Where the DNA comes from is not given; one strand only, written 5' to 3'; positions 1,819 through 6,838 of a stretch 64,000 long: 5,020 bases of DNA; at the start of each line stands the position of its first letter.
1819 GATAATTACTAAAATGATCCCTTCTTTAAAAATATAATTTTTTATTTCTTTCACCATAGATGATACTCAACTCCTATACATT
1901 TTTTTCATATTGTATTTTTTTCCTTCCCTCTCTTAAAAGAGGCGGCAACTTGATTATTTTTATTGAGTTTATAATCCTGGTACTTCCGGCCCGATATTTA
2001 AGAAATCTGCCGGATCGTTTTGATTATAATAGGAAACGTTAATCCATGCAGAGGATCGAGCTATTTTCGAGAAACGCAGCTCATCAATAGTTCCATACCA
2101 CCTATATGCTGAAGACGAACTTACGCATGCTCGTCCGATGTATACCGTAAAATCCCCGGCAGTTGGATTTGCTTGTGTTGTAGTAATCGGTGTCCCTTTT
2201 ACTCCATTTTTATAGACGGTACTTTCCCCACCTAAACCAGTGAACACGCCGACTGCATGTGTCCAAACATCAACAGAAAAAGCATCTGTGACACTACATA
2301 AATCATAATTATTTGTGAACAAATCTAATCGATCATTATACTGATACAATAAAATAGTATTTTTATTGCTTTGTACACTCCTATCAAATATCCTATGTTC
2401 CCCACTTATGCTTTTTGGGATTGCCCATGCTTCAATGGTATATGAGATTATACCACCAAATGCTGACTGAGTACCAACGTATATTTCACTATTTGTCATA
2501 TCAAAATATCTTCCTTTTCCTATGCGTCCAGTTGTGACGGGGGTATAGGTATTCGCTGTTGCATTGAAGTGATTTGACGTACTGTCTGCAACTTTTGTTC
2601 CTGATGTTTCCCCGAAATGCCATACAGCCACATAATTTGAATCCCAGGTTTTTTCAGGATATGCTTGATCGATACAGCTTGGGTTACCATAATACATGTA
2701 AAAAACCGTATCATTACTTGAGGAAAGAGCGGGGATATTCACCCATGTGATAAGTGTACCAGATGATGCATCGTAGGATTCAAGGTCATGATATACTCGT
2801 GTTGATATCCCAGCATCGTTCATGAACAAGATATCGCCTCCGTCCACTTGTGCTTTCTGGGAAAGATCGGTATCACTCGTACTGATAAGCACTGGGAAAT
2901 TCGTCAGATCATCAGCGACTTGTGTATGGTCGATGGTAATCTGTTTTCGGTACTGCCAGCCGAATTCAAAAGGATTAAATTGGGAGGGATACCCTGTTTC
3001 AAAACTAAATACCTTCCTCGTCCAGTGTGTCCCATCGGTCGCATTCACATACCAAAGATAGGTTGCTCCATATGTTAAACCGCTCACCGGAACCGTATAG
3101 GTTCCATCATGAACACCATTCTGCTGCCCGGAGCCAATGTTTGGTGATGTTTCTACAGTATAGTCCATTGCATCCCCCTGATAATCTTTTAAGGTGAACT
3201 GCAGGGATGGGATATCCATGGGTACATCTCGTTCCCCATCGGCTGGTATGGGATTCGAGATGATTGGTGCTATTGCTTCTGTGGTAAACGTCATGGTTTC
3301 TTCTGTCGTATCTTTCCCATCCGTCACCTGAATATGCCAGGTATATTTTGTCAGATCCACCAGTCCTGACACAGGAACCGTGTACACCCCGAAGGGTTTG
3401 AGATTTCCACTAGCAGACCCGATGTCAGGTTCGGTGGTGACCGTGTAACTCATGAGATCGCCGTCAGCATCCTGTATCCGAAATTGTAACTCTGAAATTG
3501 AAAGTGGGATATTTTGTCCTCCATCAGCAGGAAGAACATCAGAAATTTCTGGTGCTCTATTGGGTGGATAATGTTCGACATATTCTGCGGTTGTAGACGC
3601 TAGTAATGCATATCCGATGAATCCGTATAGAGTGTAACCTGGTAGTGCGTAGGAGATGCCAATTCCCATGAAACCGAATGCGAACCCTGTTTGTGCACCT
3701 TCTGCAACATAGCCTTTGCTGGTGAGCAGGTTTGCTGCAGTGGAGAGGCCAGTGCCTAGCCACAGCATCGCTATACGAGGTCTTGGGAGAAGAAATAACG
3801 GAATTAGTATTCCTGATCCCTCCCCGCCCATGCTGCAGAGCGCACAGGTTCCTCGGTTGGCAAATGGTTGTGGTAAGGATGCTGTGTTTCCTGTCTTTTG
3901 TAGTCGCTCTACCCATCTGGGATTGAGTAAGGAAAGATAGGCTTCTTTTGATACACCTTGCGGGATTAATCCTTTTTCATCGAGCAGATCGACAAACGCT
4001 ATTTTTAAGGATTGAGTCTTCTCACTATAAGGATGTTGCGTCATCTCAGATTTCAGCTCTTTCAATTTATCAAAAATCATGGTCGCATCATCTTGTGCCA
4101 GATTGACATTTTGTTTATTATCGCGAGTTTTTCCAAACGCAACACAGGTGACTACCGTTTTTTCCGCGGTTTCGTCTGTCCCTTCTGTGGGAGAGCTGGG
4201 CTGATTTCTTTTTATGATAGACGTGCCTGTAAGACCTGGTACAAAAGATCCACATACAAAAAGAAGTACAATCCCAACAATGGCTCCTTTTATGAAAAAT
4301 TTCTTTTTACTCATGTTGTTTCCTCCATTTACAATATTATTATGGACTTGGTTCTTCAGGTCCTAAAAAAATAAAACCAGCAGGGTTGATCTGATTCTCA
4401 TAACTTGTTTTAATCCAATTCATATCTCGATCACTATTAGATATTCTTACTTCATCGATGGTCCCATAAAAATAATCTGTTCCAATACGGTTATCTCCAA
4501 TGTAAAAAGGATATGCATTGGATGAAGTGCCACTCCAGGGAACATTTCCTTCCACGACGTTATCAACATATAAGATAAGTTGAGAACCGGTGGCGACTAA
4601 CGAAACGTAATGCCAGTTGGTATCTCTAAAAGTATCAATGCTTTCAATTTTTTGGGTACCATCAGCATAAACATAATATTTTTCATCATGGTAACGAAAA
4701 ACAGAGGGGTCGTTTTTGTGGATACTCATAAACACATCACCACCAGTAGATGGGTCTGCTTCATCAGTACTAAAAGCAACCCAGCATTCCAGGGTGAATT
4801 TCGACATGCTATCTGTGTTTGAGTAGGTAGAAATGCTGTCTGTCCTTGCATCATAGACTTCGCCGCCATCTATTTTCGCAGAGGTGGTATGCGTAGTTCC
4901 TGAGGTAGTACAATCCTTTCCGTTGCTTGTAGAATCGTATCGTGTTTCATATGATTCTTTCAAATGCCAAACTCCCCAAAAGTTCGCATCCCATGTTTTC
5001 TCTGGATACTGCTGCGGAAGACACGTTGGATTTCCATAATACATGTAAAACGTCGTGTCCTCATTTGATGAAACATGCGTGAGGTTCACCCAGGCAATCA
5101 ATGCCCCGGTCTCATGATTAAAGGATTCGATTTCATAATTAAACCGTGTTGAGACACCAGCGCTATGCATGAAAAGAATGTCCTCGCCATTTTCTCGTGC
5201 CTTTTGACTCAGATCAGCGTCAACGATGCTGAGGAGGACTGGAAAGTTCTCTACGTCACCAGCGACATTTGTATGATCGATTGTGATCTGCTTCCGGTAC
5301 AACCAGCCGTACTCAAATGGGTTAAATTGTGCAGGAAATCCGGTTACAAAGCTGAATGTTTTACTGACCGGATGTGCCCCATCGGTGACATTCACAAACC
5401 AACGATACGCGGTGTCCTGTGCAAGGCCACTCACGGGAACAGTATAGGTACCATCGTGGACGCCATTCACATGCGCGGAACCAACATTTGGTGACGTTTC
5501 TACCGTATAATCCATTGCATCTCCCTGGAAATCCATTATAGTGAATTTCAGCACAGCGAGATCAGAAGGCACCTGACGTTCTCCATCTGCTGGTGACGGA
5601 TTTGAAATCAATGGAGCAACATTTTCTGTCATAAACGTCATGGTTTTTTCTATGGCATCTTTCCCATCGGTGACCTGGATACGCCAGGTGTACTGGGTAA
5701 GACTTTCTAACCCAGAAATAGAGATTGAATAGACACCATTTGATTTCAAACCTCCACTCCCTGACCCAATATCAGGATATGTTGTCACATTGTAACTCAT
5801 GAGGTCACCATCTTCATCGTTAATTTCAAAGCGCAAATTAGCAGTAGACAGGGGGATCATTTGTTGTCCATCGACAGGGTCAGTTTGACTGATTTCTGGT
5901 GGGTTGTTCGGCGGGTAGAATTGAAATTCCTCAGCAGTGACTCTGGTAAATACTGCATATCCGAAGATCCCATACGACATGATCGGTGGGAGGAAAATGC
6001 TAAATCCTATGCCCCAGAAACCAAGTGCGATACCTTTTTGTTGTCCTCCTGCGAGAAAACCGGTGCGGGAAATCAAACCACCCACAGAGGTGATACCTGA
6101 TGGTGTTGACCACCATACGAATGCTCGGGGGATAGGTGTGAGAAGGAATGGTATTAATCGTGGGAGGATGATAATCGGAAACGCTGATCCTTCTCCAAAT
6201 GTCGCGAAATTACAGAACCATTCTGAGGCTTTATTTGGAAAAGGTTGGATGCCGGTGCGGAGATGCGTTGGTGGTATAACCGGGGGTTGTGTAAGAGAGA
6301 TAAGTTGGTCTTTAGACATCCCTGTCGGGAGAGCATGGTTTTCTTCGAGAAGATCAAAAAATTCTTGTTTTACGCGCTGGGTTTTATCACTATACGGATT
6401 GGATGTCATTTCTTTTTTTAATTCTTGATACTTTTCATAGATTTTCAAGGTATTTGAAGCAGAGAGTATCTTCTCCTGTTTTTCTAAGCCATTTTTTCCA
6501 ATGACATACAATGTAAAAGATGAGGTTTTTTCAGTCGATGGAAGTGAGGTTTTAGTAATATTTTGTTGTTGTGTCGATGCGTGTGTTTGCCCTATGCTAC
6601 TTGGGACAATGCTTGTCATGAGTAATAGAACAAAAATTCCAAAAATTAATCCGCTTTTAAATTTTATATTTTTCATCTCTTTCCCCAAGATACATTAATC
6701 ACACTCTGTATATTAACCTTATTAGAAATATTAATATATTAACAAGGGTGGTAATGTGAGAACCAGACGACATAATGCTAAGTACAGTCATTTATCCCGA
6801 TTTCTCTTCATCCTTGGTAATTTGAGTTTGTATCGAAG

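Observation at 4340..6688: Unusual architecture: an extracellular lectin-like protein with an internal Gly/aromatic-rich hydrophobic hairpin and a shared N-module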

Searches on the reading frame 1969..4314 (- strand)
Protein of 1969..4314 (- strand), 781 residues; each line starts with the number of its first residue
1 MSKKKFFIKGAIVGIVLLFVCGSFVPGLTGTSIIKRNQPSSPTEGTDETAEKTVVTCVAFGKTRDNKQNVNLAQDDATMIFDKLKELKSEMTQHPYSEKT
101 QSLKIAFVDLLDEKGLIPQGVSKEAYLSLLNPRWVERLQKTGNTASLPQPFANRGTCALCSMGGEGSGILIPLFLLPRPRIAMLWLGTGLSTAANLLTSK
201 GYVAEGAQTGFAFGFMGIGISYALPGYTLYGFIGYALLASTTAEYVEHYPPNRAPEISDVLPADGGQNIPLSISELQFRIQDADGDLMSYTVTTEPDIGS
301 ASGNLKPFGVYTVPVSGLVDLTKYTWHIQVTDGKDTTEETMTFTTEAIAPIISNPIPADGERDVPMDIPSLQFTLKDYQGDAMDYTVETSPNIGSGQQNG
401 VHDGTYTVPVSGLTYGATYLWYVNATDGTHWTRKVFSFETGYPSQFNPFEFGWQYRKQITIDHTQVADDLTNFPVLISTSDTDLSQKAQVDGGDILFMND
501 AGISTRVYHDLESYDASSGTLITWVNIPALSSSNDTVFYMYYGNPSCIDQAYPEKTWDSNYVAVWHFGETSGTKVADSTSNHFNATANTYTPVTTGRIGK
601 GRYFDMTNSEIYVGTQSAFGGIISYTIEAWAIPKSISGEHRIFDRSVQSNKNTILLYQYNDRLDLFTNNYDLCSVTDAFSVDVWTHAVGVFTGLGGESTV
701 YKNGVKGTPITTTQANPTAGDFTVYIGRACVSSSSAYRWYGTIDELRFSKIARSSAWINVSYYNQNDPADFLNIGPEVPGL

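Call 4: search_protein_families(library=pfam, proteins=[window:1969-4314:-], max_evalue=0.1)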
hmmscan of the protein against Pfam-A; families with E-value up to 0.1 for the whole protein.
window:1969-4314:- (781 aa): 2 families
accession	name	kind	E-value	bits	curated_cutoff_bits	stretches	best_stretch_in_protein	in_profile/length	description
PF13385.13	Laminin_G_3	-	1e-15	58.6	27.6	1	624-758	18-150/151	Concanavalin A-like lectin/glucanases superfamily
PF10102.14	DUF2341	-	4.6e-07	30.6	23.4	1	491-576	1-77/84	Domain of unknown function (DUF2341)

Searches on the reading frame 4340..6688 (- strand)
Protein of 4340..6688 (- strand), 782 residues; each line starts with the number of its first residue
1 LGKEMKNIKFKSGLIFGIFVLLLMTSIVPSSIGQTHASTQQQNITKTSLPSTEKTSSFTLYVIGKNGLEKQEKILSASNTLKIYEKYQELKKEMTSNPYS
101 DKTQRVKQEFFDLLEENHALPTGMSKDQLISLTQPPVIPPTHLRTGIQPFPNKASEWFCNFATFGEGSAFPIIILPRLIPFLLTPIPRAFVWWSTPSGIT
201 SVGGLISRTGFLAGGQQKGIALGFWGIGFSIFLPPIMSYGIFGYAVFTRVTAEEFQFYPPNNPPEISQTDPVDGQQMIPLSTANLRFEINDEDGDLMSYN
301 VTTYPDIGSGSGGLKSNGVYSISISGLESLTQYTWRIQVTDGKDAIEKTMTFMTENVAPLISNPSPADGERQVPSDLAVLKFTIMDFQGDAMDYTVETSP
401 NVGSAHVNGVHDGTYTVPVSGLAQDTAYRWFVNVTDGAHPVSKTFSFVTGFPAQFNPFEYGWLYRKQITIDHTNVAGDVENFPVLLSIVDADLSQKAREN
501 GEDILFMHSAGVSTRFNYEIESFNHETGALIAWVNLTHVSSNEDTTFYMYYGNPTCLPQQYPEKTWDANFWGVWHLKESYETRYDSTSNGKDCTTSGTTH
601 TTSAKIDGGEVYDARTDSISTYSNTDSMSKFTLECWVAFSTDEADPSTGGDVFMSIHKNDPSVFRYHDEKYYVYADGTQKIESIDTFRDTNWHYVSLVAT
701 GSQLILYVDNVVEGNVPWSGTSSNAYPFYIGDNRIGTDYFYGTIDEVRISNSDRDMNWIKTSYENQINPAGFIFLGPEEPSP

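Call 4: search_protein_families(library=pfam, proteins=[window:4340-6688:-], max_evalue=0.1)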
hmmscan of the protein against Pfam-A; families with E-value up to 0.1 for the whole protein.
window:4340-6688:- (782 aa): 7 families
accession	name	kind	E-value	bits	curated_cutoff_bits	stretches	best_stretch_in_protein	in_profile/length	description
PF13385.13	Laminin_G_3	-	1.4e-12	48.4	27.6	1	616-757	4-148/151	Concanavalin A-like lectin/glucanases superfamily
PF10102.14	DUF2341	-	6.7e-07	30.1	23.4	1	500-566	1-65/84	Domain of unknown function (DUF2341)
PF00041.27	fn3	-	5.8e-05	23.7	25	0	282-342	15-71/84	Fibronectin type III domain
PF17425.8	Arylsulfotran_N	-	0.00084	19.8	24.2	1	404-449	41-87/88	Arylsulfotransferase Ig-like domain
PF25788.1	Ig_Rha78A_N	-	0.0026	18.4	27.4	0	325-345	69-89/105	Rha78A-like, N-terminal immunoglobulin domain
PF02210.31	Laminin_G_2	-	0.0054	17.6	22.9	1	678-750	40-124/126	Laminin G domain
PF19077.6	Big_13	-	0.022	15.7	27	0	381-438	30-87/102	Bacterial Ig-like domain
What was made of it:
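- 4991..5191 (-): DUF2341 domain (aa 500-566). call 4
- On Fibronectin type III (PF00041): The fn3 score of 23.7 bits is below the cut-off of 25 (call 4).
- Checked: DUF2341 (30.1 bits, cut-off 23.4) and Laminin_G_3 (48.4 bits, cut-off 27.6) are found (call 4).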

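Call 44: search_protein_families(library=ncbifam, proteins=[window:4340-6688:-], max_evalue=0.1)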
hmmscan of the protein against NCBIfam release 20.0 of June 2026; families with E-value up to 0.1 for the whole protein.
window:4340-6688:- (782 aa): 0 families

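Call 52: search_protein_families(library=pfam, alignment_id=A5, max_evalue=0.001)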
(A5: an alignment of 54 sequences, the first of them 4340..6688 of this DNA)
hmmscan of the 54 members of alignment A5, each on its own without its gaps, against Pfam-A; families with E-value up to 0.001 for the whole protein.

A. member 1, window:4340-6688:- (782 aa): 4 families
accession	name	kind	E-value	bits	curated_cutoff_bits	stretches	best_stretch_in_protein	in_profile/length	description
PF13385.13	Laminin_G_3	-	1.4e-12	48.4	27.6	1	616-757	4-148/151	Concanavalin A-like lectin/glucanases superfamily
PF10102.14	DUF2341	-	6.7e-07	30.1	23.4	1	500-566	1-65/84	Domain of unknown function (DUF2341)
PF00041.27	fn3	-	5.8e-05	23.7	25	0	282-342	15-71/84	Fibronectin type III domain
PF17425.8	Arylsulfotran_N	-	0.00084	19.8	24.2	0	404-449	41-87/88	Arylsulfotransferase Ig-like domain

B. families by the number of members that match (of 54 scanned): 16 families
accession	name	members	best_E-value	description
PF13385.13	Laminin_G_3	48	2.1e-24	Concanavalin A-like lectin/glucanases superfamily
PF10102.14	DUF2341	43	6.2e-19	Domain of unknown function (DUF2341)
PF00041.27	fn3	9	2.9e-05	Fibronectin type III domain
PF16656.11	Pur_ac_phosph_N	8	8.9e-06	Purple acid Phosphatase, N-terminal domain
PF07953.20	Toxin_R_bind_N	2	3.5e-07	Clostridium neurotoxin, N-terminal receptor binding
PF17425.8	Arylsulfotran_N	2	0.00026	Arylsulfotransferase Ig-like domain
PF00354.24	Pentaxin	2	0.00037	Pentaxin family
PF02273.21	Acyl_transf_2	1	1.8e-16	Acyl transferase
PF24937.1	DUF7754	1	2.4e-10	Domain of unknown function (DUF7754)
PF17617.7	US10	1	1.9e-07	Viral unique short region 10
PF16688.10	CNV-Replicase_N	1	1.6e-05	Replicase polyprotein N-term from Coronavirus nsp1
PF06051.17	DUF928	1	0.00011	Domain of Unknown Function (DUF928)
PF25059.1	FN3_DSCAM-DSCAML_C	1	0.00012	DSCAM/DSCAML C-terminal Fn3-like domain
PF16805.11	Trans_coact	1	0.00018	Phage late-transcription coactivator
PF13205.12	Big_5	1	0.00019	Bacterial Ig-like domain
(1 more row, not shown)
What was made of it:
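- On DUF2341 (PF10102): 43 of 54 full-length relatives match (call 52).
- On Laminin_G_3 / concanavalin-A-like lectin (PF13385): 48 of 54 relatives match (call 52).
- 48 of 54 full-length relatives carry LamG and 43 of 54 carry DUF2341 (call 52).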

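Call 66: list_cluster_members(proteins=[window:4340-6676:-, window:45491-46345:+, window:1969-4314:-])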
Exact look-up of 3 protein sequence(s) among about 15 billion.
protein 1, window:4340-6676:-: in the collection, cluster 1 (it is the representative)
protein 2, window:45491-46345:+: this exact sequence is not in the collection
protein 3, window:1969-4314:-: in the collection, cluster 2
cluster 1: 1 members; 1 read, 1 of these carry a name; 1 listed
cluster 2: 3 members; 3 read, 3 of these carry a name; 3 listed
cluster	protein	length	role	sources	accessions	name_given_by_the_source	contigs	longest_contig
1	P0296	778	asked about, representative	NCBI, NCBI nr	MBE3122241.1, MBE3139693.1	MAG: DUF2341 domain-containing protein [Thermoplasmata archaeon] | DUF2341 domain-containing protein [Thermoplasmata archaeon]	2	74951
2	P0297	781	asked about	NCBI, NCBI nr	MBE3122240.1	MAG: DUF2341 domain-containing protein [Thermoplasmata archaeon] | DUF2341 domain-containing protein [Thermoplasmata archaeon]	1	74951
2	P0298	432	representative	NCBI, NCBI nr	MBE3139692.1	MAG: hypothetical protein IMZ53_03810, partial [Thermoplasmata archaeon] | hypothetical protein [Thermoplasmata archaeon]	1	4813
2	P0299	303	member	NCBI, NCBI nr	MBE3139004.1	MAG: DUF2341 domain-containing protein, partial [Thermoplasmata archaeon] | DUF2341 domain-containing protein [Thermoplasmata archaeon]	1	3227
